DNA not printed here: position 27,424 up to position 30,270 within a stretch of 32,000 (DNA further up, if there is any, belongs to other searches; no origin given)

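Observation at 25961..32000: DISARM-class-1-like operon with DrmB (DUF1998) and DrmC (PLD) fused into one 849-aa protein and translationally coupled to the adenine methyltransferase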

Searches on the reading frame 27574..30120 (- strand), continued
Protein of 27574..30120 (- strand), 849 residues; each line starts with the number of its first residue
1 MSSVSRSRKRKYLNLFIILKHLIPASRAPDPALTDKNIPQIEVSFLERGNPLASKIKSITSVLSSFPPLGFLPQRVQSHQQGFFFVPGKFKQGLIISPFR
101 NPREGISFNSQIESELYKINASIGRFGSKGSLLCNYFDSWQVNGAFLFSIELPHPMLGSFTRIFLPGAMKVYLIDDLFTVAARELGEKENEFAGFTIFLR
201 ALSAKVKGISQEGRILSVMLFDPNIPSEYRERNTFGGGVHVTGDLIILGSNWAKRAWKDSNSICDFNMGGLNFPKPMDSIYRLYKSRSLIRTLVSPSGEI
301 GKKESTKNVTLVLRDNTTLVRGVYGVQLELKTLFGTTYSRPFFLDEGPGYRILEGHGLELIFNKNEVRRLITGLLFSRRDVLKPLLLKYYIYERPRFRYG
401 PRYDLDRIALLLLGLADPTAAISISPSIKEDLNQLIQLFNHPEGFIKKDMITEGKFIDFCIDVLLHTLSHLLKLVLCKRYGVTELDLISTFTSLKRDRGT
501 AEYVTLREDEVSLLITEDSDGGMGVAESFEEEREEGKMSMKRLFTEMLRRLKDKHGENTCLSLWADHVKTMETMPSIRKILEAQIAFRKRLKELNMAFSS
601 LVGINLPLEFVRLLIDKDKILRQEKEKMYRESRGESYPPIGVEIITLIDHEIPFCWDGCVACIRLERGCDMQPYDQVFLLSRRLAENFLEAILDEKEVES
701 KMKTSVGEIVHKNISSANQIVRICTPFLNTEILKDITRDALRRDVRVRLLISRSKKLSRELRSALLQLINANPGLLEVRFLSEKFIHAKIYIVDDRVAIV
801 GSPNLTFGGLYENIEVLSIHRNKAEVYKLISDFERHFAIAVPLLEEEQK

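Call 34: search_protein_families(library=pfam, proteins=[L003:2176-3645:+, L003:3697-6891:+, L003:9437-11164:+, L007:840-2261:-, L007:2317-4749:+, L007:7148-8602:+, L001:6614-7831:-, L001:7849-9675:-, L001:1138-4158:+], max_evalue=0.05)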
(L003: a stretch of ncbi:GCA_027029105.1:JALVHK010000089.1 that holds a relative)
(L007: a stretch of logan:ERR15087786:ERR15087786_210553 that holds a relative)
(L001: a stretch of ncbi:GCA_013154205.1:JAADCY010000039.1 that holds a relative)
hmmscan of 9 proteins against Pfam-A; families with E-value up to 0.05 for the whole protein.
L003:2176-3645:+ (490 aa): 0 families

L003:3697-6891:+ (1065 aa): 4 families
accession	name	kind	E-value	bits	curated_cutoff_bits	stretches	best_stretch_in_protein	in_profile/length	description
PF00271.37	Helicase_C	-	1.3e-14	54.8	23.5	1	602-678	32-109/110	Helicase conserved C-terminal domain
PF00270.35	DEAD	-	5e-14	52.8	26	2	169-247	6-81/167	DEAD/DEAH box helicase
PF04851.21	ResIII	-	0.0015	18.9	22.5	1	166-238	11-79/164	Type III restriction enzyme, res subunit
PF22590.2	Cas3-like_C_2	-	0.0019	18.9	27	1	608-679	29-105/106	CRISPR-associated nuclease/helicase Cas3, C-terminal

L003:9437-11164:+ (576 aa): 10 families
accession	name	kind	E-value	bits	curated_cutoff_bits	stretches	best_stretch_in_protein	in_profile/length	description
PF07669.17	Eco57I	-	9.9e-14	52.2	25.3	1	118-226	69-168/171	Eco57I restriction-modification methylase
PF22837.1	M_Eco57I_C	-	2.1e-11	44.2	27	1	317-544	43-257/283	Type II methyltransferase M.Eco57I, C-terminal domain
PF02384.22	N6_Mtase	-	3.1e-11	43.6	20.4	1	9-238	21-228/311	N-6 DNA Methylase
PF01170.24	UPF0020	-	7e-06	26.3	22.3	1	46-186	32-174/197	RMKL-like, methyltransferase domain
PF13847.12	Methyltransf_31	-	3.6e-05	23.9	27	1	41-169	2-113/145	Methyltransferase domain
PF13649.12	Methyltransf_25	-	0.0013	19.8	27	1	46-134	1-70/97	Methyltransferase domain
PF05175.20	MTS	-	0.0019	18.3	23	1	39-143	27-113/170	Methyltransferase small domain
PF08242.18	Methyltransf_12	-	0.01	17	30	1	51-135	5-72/98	Methyltransferase domain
PF20473.4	MmeI_Mtase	-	0.011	15.3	27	0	108-168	116-175/259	MmeI, DNA-methyltransferase domain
PF01795.25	Methyltransf_5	-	0.046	13.6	27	0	41-132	19-96/309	MraW methylase family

L007:840-2261:- (474 aa): 0 families

L007:2317-4749:+ (811 aa): 5 families
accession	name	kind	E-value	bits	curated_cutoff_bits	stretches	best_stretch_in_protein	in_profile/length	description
PF00271.37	Helicase_C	-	1.3e-18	67.7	23.5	1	526-594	41-109/110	Helicase conserved C-terminal domain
PF00270.35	DEAD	-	3.5e-17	63.1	26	2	153-225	4-72/167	DEAD/DEAH box helicase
PF04851.21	ResIII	-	3.2e-06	27.6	22.5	1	157-221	12-76/164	Type III restriction enzyme, res subunit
PF22590.2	Cas3-like_C_2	-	0.0067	17.1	27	1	517-595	24-105/106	CRISPR-associated nuclease/helicase Cas3, C-terminal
PF12795.12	MscS_porin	-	0.05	13.6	34.4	0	679-796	40-157/238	Mechanosensitive ion channel porin domain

L007:7148-8602:+ (485 aa): 5 families
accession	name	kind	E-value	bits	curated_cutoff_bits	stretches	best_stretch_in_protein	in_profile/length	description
PF01555.25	N6_N4_Mtase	-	5.1e-14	53.2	26.7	1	11-62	164-215/221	DNA methylase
PF13463.12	HTH_27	-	0.0011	19.7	22.2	1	144-196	6-60/68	Winged helix DNA-binding domain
PF01047.28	MarR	-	0.0049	17.2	24.6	1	146-190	8-51/59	MarR family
PF13412.12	HTH_24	-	0.019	15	21.9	0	142-186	4-47/48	Winged helix-turn-helix DNA-binding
PF06325.19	PrmA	-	0.035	14.1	22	0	20-80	153-213/296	Ribosomal protein L11 methyltransferase (PrmA)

L001:6614-7831:- (406 aa): 0 families

L001:7849-9675:- (609 aa): 4 families
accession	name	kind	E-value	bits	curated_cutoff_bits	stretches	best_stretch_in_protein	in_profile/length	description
PF01555.25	N6_N4_Mtase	-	1.8e-07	31.8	26.7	1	75-106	182-213/221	DNA methylase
PF02086.21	MethyltransfD12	-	3.5e-05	24.1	22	1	72-138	19-80/253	D12 class N6 adenine-specific DNA methyltransferase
PF01170.24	UPF0020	-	0.0086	16.2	22.3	0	74-100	28-54/197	RMKL-like, methyltransferase domain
PF06634.17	DUF1156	-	0.018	15.6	24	1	11-54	4-49/73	Protein of unknown function (DUF1156)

L001:1138-4158:+ (1007 aa): 8 families
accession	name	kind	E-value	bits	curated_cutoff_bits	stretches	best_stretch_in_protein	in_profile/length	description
PF00270.35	DEAD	-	4.9e-13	49.6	26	2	201-277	8-87/167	DEAD/DEAH box helicase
PF00271.37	Helicase_C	-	9.7e-12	45.6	23.5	1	609-676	41-109/110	Helicase conserved C-terminal domain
PF04851.21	ResIII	-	5.8e-09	36.5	22.5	1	192-404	7-146/164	Type III restriction enzyme, res subunit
PF05531.17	NPV_P10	-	0.035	15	29.8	0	811-871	4-63/75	Nucleopolyhedrovirus P10 protein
PF11932.13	DUF3450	-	0.035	13.8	32.6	0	823-890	49-115/241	Protein of unknown function (DUF3450)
PF07200.18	Mod_r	-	0.036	14.5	30.1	0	817-904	8-97/146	Modifier of rudimentary (Mod(r)) protein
PF22590.2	Cas3-like_C_2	-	0.037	14.7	27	0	626-677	48-105/106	CRISPR-associated nuclease/helicase Cas3, C-terminal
PF03685.18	UPF0147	-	0.05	14.1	23.6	0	259-285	5-31/81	Uncharacterised protein family (UPF0147)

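Call 39: search_solved_structures(query=A1, max_evalue=1, show_alignments=3)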
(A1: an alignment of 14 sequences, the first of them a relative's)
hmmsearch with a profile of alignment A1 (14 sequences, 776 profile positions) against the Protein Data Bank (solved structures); distinct sequences matched with E-value up to 1: 69 (the best 60 are shown).
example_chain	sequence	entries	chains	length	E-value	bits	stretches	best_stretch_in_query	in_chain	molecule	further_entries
4ggj_A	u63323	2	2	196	1.8e-16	62.7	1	665-774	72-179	Mitochondrial cardiolipin hydrolase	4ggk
9lkx_K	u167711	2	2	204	3.2e-16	61.9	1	666-774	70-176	Mitochondrial cardiolipin hydrolase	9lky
7e0m_A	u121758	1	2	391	2.6e-15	58.9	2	669-771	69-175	Phospholipase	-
1byr_A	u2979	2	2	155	9.6e-13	50.4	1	642-772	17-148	PROTEIN (ENDONUCLEASE)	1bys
6ehi_A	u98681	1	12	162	1.7e-12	49.5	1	639-771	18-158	Nuclease NucT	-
30ie_B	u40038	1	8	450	3e-08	35.5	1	646-772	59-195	Virion nicking-joining enzyme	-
4gen_A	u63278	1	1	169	1e-07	33.8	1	728-771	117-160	Mitochondrial cardiolipin hydrolase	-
4h4a_A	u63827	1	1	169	1.6e-07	33.2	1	728-771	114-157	Mitochondrial cardiolipin hydrolase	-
4gel_A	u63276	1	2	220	2.6e-07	32.4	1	728-771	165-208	Mitochondrial cardiolipin hydrolase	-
6u8z_A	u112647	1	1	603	3.8e-07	31.9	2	718-759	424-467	Phospholipase D1,Phospholipase D1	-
6ohr_A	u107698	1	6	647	4.3e-07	31.7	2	718-759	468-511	Phospholipase D1, chimeric constuct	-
4gem_A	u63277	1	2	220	9.8e-06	27.2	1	728-771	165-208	Mitochondrial cardiolipin hydrolase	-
6ohm_A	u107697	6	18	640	5.4e-05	24.8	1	718-742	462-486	Phospholipase D2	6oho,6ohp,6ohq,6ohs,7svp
8q1k_A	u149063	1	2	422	5.6e-05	24.7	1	665-769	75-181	5'-3' exonuclease PLD3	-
8s86_A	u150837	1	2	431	5.9e-05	24.6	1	665-769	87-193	5'-3' exonuclease PLD3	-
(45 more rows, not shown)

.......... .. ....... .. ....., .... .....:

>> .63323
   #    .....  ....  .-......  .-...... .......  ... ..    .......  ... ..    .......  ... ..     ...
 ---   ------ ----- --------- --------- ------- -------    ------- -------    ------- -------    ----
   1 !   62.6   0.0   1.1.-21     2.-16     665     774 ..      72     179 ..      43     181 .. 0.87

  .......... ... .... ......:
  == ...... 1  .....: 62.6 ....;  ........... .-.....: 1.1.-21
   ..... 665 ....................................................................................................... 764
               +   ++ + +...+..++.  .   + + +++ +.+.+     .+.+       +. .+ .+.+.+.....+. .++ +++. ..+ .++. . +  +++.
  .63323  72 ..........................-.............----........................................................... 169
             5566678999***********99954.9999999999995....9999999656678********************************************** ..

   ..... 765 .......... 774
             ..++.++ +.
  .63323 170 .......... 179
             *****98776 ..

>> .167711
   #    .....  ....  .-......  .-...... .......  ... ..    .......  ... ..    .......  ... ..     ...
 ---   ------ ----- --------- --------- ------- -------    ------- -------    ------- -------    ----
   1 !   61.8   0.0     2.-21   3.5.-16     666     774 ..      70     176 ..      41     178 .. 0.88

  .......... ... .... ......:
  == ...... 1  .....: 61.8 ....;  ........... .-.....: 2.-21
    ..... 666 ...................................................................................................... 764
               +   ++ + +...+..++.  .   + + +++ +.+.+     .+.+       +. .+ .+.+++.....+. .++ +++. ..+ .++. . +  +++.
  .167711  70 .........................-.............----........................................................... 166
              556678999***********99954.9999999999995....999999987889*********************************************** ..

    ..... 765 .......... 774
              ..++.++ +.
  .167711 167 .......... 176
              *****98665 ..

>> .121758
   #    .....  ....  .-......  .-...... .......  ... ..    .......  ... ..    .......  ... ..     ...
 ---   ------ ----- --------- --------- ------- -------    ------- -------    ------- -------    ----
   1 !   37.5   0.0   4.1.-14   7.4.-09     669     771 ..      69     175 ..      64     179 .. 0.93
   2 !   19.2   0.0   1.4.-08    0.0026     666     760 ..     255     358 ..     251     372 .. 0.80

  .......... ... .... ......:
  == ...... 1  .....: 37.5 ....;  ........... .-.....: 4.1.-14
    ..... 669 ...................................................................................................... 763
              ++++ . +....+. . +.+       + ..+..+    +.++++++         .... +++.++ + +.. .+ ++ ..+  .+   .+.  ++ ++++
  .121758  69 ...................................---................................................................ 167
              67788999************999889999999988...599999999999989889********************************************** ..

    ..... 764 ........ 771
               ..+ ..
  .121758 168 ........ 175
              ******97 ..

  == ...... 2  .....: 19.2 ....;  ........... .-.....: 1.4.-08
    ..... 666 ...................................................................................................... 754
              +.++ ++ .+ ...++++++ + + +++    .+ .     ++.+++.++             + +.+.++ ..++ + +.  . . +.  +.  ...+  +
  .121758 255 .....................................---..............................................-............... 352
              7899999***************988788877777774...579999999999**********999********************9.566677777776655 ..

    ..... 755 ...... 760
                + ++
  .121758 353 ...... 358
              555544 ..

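Call 51: find_encoding_contigs(protein=P0010, flank=10000, max_places=3)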
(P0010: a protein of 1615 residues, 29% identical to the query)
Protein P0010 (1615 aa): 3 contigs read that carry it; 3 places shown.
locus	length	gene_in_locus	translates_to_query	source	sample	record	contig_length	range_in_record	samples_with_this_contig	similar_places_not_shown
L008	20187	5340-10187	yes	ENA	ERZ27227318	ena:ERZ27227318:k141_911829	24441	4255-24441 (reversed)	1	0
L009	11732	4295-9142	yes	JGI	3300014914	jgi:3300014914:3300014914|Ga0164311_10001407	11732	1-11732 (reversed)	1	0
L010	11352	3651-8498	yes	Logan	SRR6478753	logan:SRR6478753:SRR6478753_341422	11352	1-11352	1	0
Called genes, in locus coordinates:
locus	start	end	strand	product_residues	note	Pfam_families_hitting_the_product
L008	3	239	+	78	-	?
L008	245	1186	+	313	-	PF01935:DUF87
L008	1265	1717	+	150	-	-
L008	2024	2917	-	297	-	PF07728:AAA_5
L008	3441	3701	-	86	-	-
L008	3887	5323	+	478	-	-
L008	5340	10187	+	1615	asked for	PF00270:DEAD, PF04851:ResIII (faint), PF00270:DEAD (weak), PF00271:Helicase_C, PF13091:PLDc_2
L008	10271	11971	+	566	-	PF01555:N6_N4_Mtase (faint), PF01170:UPF0020 (faint), PF02086:MethyltransfD12 (weak)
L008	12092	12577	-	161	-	PF01863:YgjP-like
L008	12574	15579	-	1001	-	PF04313:HSDR_N, PF04851:ResIII, PF18766:SWI2_SNF2, PF22679:T1R_D3-like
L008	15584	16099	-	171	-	-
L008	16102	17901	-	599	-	PF01420:Methylase_S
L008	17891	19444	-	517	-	PF12161:HsdM_N, PF02384:N6_Mtase, PF01170:UPF0020 (weak), PF07669:Eco57I (weak)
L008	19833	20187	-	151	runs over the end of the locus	PF04033:DUF365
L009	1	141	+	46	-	?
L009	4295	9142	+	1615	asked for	PF00270:DEAD, PF04851:ResIII (faint), PF00270:DEAD (weak), PF00271:Helicase_C, PF13091:PLDc_2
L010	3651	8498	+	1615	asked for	PF00270:DEAD, PF04851:ResIII (faint), PF00270:DEAD (weak), PF00271:Helicase_C, PF13091:PLDc_2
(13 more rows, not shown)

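Call 52: find_encoding_contigs(protein=P0008, flank=10000, max_places=3)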
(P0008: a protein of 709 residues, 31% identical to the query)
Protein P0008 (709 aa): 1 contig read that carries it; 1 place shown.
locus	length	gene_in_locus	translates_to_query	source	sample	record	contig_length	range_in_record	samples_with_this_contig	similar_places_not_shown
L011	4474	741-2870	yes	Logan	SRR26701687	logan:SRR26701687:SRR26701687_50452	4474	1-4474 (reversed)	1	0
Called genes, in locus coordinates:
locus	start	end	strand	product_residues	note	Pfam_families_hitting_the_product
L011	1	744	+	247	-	?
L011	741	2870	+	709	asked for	PF13091:PLDc_2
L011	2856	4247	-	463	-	PF01555:N6_N4_Mtase (weak)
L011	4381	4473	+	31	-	?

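Call 53: find_encoding_contigs(protein=P0021, flank=10000, max_places=3)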
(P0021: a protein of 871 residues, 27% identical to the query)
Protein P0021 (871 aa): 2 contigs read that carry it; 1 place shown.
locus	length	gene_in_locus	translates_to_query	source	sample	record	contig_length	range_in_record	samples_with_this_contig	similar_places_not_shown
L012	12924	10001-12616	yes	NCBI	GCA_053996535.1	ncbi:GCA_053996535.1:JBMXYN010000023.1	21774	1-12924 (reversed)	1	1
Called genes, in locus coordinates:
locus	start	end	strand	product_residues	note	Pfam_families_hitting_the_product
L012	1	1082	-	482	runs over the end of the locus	PF02086:MethyltransfD12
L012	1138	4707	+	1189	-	PF02384:N6_Mtase, PF01170:UPF0020 (weak), PF20473:MmeI_Mtase, PF07669:Eco57I, PF22837:M_Eco57I_C, PF12950:TaqI_C (faint)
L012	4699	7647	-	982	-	PF00270:DEAD, PF04851:ResIII (faint), PF00271:Helicase_C, PF19306:WHD_Lhr (weak), PF08494:DEAD_assoc (weak)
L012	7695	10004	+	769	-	PF00270:DEAD, PF00271:Helicase_C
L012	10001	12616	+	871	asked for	PF13091:PLDc_2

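Call 59: predict_structure(alignment_id=A1)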
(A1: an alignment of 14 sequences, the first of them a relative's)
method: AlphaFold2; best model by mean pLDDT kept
length: 849 residues; sequences in the alignment: 14
mean_pLDDT: 67.8   pTM: 0.74
mean pLDDT of the five models: 67.8, 67.6, 65.3, 64.3, 62.4
residues with pLDDT >= 90: 249; 70-90: 226; 50-70: 101; < 50: 273
segments of 3 or more residues with pLDDT < 50: 1-35, 44-52, 68-147, 155-158, 165-283, 331-337, 397-401, 497-502, 635-638
pLDDT, mean of each block of 10 residues (from residue 1): 29 35 32 44 44 53 55 37 37 30 36 37 36 32 41 54 47 29 28 24 30 26 32 33 33 38 33 35 59 68 76 82 65 48 60 81 93 94 93 59 73 89 73 90 88 88 94 91 84 64 61 85 82 89 93 87 91 89 93 95 89 86 86 55 84 85 78 81 95 90 90 94 92 93 95 73 90 91 78 95 89 92 95 92 79
secondary structure, 60 per line:
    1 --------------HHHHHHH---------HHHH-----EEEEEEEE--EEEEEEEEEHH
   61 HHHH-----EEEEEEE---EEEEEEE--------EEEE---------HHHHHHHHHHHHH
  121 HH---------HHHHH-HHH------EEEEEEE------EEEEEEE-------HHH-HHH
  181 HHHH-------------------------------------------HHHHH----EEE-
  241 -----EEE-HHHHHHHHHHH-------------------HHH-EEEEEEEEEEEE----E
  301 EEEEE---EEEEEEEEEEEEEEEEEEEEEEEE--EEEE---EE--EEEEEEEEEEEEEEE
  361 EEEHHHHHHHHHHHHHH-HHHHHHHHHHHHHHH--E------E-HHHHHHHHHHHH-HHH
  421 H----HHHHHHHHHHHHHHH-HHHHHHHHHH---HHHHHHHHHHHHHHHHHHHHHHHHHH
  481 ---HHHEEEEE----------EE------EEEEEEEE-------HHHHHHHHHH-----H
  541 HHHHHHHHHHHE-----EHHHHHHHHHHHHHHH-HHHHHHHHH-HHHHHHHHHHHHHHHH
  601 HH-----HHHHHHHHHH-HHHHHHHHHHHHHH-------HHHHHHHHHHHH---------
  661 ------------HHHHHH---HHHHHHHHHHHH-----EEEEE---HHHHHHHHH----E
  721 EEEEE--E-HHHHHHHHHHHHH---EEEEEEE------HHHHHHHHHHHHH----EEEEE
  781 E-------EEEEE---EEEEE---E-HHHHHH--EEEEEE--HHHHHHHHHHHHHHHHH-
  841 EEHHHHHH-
elements in order (helices of 4 or more, strands of 3 or more residues): H15-21 H31-34 E40-47 E50-58 H59-64 E70-76 E80-86 E95-98 H108-122 H132-136 E147-153 E160-166 H178-184 H228-232 E237-239 E246-248 H250-260 E284-295 E300-305 E309-332 E335-338 E346-363 H364-377 H379-393 H405-416 H418-421 H426-440 H442-451 H455-480 E487-491 E510-517 H525-534 H540-551 H559-573 H575-583 H585-602 H608-617 H619-632 H640-651 H673-678 H682-693 E699-703 H707-715 E720-725 H730-742 E746-752 H759-771 E776-781 E789-793 E797-801 H807-812 E815-820 H823-839 H843-848
